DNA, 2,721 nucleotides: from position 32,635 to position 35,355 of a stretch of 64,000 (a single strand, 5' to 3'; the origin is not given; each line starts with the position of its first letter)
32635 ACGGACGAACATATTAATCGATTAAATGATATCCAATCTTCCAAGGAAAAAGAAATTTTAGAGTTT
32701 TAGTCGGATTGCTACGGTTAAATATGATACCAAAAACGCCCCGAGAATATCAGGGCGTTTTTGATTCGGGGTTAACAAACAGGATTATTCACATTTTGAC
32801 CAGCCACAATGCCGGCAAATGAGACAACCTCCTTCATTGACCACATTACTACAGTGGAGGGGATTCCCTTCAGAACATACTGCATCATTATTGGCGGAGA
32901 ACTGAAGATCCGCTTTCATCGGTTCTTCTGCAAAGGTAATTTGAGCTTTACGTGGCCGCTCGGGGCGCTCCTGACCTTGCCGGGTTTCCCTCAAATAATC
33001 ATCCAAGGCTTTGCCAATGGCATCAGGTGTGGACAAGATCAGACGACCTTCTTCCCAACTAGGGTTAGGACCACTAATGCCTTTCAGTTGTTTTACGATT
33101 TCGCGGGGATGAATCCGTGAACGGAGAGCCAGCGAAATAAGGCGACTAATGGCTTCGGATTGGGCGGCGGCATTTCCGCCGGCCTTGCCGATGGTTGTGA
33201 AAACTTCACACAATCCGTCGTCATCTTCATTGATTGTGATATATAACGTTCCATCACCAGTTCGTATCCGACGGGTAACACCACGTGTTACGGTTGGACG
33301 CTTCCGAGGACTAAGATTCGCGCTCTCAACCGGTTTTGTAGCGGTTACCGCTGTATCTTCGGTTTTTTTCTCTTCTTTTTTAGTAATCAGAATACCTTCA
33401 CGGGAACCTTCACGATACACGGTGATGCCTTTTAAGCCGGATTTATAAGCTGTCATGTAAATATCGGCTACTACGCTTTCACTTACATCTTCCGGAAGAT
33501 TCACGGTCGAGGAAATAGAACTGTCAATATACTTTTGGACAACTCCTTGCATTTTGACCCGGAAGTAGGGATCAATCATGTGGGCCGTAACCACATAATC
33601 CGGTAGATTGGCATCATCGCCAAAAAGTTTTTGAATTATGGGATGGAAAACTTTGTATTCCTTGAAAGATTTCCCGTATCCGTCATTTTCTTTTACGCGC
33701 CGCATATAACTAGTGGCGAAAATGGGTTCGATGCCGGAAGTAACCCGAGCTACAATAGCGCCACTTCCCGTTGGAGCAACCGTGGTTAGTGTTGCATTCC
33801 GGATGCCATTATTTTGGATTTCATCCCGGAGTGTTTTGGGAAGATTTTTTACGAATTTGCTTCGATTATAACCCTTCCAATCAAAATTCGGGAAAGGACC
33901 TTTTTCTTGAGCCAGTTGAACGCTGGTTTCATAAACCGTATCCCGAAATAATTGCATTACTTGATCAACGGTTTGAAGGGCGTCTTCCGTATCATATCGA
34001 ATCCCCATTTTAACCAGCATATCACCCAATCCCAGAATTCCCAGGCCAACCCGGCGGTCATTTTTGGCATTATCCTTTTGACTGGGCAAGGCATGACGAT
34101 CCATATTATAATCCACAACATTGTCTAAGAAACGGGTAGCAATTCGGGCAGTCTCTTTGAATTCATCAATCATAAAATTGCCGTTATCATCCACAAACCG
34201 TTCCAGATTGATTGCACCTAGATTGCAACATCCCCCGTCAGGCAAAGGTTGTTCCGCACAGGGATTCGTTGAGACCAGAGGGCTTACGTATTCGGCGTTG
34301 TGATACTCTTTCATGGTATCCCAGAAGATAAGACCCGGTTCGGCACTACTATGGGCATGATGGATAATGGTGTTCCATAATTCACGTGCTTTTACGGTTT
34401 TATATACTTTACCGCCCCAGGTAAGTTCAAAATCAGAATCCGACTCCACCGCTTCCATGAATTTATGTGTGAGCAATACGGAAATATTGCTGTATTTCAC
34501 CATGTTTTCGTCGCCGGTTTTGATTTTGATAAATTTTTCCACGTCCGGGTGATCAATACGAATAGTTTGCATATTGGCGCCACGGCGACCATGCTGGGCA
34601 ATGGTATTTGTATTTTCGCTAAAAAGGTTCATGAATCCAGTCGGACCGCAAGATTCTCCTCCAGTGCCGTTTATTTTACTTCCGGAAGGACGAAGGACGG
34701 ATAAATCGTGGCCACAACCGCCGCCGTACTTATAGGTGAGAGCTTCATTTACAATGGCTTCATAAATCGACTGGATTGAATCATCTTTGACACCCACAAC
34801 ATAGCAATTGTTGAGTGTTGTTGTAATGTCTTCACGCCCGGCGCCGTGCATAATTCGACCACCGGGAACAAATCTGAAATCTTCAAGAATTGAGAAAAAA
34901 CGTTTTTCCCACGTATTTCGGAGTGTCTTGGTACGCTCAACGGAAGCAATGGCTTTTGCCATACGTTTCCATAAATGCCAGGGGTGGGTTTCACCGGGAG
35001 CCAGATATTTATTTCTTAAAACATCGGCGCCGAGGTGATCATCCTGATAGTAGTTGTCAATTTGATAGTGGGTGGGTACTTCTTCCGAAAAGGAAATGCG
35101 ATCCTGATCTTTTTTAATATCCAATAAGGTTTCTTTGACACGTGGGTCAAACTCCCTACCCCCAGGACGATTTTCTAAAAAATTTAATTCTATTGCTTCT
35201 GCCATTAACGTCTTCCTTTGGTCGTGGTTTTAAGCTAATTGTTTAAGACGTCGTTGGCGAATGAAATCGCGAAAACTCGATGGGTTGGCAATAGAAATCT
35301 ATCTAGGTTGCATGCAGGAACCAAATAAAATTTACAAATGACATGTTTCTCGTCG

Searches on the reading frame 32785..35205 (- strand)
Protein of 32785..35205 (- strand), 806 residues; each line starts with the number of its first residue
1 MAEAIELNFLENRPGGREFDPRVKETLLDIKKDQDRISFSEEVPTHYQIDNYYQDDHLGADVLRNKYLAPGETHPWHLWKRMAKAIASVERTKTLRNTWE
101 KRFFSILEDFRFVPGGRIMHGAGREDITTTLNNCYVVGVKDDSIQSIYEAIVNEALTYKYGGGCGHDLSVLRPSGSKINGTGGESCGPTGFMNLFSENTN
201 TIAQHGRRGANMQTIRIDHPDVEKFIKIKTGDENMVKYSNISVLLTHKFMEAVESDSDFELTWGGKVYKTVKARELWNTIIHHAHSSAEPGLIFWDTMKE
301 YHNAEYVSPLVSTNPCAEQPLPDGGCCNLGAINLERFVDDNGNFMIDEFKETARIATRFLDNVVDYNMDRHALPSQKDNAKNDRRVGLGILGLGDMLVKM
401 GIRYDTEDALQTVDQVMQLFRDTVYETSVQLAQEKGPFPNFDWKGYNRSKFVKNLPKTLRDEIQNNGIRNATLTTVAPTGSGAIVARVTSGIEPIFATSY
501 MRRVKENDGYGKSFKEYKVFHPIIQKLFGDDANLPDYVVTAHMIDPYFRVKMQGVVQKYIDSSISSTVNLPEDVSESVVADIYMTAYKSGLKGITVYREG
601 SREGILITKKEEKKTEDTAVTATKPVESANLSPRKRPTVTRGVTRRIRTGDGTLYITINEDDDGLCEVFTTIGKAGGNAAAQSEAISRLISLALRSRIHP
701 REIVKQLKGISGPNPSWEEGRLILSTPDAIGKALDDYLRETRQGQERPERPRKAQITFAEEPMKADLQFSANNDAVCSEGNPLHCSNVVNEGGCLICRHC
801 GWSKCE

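Call 58: search_protein_families(library=pfam, proteins=[window:32785-35205:-], max_evalue=0.000001)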
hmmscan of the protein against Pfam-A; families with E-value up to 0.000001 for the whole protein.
window:32785-35205:- (806 aa): 3 families
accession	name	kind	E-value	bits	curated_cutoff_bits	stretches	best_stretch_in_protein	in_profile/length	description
PF02867.20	Ribonuc_red_lgC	-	1.9e-111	373.7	23.9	1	133-597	2-523/523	Ribonucleotide reductase, barrel domain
PF12637.14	TSCPD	-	1.9e-20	73.4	22.8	1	645-738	5-88/88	TSCPD domain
PF00317.26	Ribonuc_red_lgN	-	5.4e-11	42.8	28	1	55-125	3-75/77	Ribonucleotide reductase, all-alpha domain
